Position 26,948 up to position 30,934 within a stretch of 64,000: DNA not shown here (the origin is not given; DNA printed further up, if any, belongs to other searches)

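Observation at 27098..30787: MnxG-type giant multicopper oxidase (candidate manganese oxidase) in an actinomycete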

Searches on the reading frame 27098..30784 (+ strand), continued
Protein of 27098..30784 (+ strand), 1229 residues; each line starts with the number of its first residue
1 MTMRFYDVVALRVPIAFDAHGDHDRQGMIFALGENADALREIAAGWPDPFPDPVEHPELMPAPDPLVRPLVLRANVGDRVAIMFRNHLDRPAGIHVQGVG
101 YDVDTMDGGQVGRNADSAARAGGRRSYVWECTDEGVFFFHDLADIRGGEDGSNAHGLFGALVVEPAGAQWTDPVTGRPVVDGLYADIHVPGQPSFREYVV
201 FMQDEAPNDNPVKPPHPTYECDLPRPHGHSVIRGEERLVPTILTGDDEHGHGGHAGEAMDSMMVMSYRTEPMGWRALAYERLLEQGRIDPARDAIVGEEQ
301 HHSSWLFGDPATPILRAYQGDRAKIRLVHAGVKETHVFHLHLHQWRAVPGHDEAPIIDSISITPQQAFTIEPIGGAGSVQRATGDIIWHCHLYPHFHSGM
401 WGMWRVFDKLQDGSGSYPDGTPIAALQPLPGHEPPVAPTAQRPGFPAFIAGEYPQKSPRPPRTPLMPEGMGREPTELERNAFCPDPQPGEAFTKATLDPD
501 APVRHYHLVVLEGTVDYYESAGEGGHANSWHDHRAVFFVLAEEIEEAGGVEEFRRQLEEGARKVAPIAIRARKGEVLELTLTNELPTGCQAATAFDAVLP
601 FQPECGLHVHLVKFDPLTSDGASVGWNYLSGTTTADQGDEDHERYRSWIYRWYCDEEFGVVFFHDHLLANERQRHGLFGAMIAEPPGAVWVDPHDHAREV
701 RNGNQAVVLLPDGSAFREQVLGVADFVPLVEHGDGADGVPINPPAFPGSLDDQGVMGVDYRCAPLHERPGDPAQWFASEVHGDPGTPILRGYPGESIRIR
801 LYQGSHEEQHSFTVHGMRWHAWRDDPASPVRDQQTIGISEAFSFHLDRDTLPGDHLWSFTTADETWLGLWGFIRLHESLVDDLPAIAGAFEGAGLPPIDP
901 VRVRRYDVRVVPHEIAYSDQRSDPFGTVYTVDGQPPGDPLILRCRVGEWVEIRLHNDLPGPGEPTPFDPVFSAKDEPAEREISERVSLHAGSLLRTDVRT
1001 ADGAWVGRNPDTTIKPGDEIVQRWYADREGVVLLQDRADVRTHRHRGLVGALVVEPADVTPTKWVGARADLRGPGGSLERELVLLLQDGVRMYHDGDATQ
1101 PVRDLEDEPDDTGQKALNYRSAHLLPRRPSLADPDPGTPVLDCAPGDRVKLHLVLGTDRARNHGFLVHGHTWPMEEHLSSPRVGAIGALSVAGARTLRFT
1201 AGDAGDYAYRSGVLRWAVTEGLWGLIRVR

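Call 18: find_encoding_contigs(protein=P0002, flank=10000, max_places=2)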
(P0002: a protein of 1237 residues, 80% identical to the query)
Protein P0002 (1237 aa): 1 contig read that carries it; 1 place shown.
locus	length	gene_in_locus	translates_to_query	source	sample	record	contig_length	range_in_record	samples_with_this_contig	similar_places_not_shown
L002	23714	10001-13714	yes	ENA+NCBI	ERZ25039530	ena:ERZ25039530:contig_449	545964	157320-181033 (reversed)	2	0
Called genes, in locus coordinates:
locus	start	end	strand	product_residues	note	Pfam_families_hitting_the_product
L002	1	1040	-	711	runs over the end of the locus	PF03176:MMPL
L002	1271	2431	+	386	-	PF05922:Inhibitor_I9, PF00082:Peptidase_S8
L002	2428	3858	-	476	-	PF00069:Pkinase, PF07714:PK_Tyr_Ser-Thr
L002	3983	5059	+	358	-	-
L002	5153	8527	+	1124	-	PF00289:Biotin_carb_N, PF02222:ATP-grasp (weak), PF02786:CPSase_L_D2, PF07478:Dala_Dala_lig_C, PF02785:Biotin_carb_C, PF00682:HMGL-like, PF02436:PYC_OADA, PF00364:Biotin_lipoyl, +1 more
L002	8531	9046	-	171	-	-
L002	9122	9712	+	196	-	PF07336:ABATE, PF11706:zf-CGNR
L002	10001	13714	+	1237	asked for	PF07731:Cu-oxidase_2 (faint), PF07732:Cu-oxidase_3 (faint)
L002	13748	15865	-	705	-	PF00580:UvrD-helicase (faint), PF02562:PhoH (faint), PF13245:AAA_19 (faint), PF01443:Viral_helicase1 (faint), PF13538:UvrD_C_2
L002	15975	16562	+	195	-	PF03602:Cons_hypoth95, PF05175:MTS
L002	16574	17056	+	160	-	PF01467:CTP_transf_like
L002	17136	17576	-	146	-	PF13527:Acetyltransf_9 (weak), PF00583:Acetyltransf_1, PF13673:Acetyltransf_10, PF13508:Acetyltransf_7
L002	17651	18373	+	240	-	PF00545:Ribonuclease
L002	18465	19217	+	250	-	-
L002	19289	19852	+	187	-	PF02620:YceD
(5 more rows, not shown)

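Call 20: find_encoding_contigs(protein=P0108, flank=8000, max_places=1)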
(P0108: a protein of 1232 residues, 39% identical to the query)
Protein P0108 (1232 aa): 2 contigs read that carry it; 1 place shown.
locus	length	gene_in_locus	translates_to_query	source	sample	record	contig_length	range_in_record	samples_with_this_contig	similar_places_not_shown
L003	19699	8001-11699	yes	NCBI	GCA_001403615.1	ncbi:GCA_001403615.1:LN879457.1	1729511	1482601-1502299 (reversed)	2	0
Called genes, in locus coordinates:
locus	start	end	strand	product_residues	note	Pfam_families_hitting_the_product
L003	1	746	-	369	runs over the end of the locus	PF01546:Peptidase_M20, PF07687:M20_dimer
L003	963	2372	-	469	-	PF03606:DcuC, PF03806:ABG_transport, PF03553:Na_H_antiporter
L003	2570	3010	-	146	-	PF04205:FMN_bind (weak)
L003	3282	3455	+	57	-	-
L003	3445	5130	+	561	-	PF22422:MGH1-like_GH, PF01204:Trehalase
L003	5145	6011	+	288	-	PF00892:EamA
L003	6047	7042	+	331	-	PF00356:LacI, PF00532:Peripla_BP_1, PF13407:Peripla_BP_4 (faint), PF13377:Peripla_BP_3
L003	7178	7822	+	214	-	-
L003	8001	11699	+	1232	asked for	PF07731:Cu-oxidase_2 (faint), PF07732:Cu-oxidase_3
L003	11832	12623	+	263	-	PF00165:HTH_AraC (faint), PF12833:HTH_18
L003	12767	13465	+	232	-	PF01841:Transglut_core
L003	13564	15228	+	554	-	PF13026:DUF3887, PF00561:Abhydrolase_1 (faint), PF01738:DLH (faint), PF12146:Hydrolase_4, PF20434:BD-FAE (weak), PF19127:Choline_bind_3, PF01473:Choline_bind_1 (weak), PF19127:Choline_bind_3, +2 more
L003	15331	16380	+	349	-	PF00376:MerR, PF13411:MerR_1, PF01209:Ubie_methyltran (weak), PF13489:Methyltransf_23, PF13847:Methyltransf_31, PF08241:Methyltransf_11, PF08242:Methyltransf_12, PF13649:Methyltransf_25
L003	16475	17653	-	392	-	PF01546:Peptidase_M20, PF07687:M20_dimer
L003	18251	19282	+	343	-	PF00005:ABC_tran, PF02463:SMC_N, PF13304:AAA_21 (faint), PF09383:NIL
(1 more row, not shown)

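Call 21: find_encoding_contigs(protein=P0023, flank=8000, max_places=1)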
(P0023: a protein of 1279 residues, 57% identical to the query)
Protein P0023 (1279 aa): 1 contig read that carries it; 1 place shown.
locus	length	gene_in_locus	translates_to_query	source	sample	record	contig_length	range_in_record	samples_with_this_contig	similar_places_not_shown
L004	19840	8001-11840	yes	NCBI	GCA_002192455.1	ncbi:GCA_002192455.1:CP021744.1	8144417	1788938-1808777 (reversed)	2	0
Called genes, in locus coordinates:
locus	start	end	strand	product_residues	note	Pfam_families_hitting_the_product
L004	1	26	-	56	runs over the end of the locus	PF04957:RMF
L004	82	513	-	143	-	-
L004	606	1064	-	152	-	PF13412:HTH_24 (faint), PF01047:MarR, PF12802:MarR_2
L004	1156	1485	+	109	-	PF00581:Rhodanese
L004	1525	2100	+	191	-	PF04264:YceI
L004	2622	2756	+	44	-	-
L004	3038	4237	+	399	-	PF00155:Aminotran_1_2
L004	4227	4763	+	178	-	PF19689:DUF6190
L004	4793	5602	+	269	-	PF00701:DHDPS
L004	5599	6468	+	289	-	PF14518:Haem_oxygenas_2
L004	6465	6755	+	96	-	PF00355:Rieske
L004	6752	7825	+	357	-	PF01728:FtsJ (weak), PF02353:CMAS (weak), PF06325:PrmA, PF13489:Methyltransf_23 (weak), PF08241:Methyltransf_11, PF08242:Methyltransf_12, PF13649:Methyltransf_25, PF17286:PRMT5_C, +1 more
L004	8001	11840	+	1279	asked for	PF07732:Cu-oxidase_3 (weak), PF07731:Cu-oxidase_2 (faint)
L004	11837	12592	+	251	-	PF01323:DSBA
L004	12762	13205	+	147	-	PF00960:Neocarzinostat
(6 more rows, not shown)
